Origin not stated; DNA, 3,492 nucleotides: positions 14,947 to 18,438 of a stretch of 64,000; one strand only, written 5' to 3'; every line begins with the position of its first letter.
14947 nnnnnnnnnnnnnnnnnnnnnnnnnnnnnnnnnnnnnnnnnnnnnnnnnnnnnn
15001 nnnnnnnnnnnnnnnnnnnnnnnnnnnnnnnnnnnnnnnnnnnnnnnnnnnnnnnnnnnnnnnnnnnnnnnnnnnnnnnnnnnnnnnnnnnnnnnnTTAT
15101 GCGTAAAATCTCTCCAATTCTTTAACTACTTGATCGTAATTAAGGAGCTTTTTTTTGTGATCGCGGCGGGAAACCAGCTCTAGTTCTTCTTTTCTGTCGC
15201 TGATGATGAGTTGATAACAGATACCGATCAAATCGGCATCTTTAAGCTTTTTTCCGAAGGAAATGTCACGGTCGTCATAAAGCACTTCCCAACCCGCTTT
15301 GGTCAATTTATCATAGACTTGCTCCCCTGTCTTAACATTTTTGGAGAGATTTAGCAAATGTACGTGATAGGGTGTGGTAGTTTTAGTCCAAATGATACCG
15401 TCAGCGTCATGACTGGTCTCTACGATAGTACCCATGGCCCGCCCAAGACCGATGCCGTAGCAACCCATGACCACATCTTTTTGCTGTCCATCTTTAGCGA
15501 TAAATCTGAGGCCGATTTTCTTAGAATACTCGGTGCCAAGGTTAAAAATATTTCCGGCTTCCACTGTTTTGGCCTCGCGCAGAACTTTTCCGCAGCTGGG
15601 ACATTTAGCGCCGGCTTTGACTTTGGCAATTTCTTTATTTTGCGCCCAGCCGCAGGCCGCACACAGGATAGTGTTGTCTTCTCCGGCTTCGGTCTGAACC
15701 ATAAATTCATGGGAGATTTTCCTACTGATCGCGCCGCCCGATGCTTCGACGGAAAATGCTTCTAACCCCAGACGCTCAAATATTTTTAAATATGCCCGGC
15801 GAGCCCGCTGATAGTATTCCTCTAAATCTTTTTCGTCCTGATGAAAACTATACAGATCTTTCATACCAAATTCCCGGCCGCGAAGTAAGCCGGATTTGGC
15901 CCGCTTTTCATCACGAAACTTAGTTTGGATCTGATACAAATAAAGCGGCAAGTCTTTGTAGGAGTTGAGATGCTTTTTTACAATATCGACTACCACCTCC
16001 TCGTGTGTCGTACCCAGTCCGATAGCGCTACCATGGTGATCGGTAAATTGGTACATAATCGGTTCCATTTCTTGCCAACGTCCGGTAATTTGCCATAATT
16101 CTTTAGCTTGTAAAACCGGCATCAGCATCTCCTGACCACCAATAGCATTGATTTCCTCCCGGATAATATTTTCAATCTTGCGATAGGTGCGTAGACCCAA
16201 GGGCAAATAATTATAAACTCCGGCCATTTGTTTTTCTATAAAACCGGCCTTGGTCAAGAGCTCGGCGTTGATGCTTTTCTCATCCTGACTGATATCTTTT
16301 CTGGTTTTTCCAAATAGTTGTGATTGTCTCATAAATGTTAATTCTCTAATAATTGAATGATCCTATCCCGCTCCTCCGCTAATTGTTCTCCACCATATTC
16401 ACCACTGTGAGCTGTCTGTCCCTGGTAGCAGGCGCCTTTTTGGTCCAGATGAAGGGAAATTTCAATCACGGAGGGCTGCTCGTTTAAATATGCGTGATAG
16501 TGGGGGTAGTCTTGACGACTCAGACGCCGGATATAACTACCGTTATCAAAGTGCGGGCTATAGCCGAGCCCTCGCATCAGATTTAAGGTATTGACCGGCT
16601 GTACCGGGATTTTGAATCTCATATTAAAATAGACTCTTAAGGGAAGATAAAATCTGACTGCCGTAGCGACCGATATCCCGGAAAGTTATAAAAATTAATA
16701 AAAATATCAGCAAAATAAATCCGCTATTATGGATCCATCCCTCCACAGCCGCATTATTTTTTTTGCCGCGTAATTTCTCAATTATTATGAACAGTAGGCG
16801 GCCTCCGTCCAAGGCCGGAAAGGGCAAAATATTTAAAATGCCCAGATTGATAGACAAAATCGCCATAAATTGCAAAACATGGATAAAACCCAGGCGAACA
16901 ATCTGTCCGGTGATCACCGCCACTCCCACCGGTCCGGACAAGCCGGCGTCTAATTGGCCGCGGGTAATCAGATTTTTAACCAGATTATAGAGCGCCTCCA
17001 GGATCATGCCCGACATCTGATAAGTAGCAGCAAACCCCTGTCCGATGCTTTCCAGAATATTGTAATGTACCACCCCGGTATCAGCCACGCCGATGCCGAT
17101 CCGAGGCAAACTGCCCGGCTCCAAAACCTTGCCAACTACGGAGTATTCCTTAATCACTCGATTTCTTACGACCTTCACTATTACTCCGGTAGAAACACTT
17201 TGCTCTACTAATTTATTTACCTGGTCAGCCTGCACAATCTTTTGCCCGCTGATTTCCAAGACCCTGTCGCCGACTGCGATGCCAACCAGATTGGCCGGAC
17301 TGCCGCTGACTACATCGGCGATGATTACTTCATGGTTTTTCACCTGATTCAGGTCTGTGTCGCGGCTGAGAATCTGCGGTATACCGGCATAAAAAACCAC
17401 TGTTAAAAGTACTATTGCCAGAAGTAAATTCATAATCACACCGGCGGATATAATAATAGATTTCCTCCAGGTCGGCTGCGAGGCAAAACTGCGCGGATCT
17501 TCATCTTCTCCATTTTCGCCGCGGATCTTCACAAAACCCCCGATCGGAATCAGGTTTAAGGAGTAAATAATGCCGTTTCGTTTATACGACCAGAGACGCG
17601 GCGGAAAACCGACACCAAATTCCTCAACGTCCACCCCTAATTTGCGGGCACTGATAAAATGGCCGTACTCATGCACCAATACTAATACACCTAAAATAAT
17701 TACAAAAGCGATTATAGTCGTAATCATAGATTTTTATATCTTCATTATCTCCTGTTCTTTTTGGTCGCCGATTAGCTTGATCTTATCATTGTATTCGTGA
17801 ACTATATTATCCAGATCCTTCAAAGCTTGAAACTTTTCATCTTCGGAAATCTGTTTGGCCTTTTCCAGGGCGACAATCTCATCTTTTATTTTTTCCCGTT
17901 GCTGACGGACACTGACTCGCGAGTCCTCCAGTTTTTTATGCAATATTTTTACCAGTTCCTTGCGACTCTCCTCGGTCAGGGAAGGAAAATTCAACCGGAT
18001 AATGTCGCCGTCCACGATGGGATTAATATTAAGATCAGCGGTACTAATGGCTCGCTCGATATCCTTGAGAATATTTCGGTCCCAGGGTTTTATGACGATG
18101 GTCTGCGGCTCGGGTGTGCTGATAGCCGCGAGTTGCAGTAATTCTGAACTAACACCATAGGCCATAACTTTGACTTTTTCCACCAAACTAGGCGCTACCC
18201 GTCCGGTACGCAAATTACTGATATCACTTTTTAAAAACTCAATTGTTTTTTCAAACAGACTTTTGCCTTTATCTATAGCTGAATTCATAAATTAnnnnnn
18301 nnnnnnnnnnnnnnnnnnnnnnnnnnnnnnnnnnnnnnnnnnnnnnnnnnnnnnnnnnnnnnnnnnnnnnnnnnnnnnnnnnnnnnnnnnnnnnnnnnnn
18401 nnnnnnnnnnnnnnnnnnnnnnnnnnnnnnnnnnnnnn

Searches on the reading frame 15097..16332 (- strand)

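Call 56: search_protein_families(library=pfam, proteins=[window:15097-16332:-], max_evalue=0.00001)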
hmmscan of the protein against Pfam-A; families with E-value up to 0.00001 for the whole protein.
window:15097-16332:- (411 aa): 2 families
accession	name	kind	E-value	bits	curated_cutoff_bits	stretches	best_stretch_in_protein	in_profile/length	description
PF00587.30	tRNA-synt_2b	-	3.9e-33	115.5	29.3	1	94-306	1-178/179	tRNA synthetase class II core domain (G, H, P, S and T)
PF03129.25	HGTP_anticodon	-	9e-12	45.4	21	1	328-407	6-92/94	Anticodon binding domain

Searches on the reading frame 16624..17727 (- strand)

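Call 56: search_protein_families(library=pfam, proteins=[window:16624-17727:-], max_evalue=0.00001)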
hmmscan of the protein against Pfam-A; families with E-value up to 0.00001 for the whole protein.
window:16624-17727:- (367 aa): 4 families
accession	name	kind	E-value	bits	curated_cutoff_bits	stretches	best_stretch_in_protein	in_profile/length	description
PF02163.28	Peptidase_M50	-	1.5e-59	201.4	27.2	1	7-343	1-221/221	Peptidase family M50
PF17820.7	PDZ_6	-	7.8e-08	32.4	27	1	135-188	1-54/54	PDZ domain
PF13180.12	PDZ_2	-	2.2e-06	28.3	27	1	131-197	11-78/80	PDZ domain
PF00595.29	PDZ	-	3.8e-06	27.6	23.2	1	128-179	23-71/81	PDZ domain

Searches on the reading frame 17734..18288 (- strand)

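Call 56: search_protein_families(library=pfam, proteins=[window:17734-18288:-], max_evalue=0.00001)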
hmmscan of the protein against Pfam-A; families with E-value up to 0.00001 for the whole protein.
window:17734-18288:- (184 aa): 1 family
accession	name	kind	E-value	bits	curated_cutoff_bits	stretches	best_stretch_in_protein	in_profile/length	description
PF01765.24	RRF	-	1.3e-52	178.4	29.7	1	19-182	1-164/164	Ribosome recycling factor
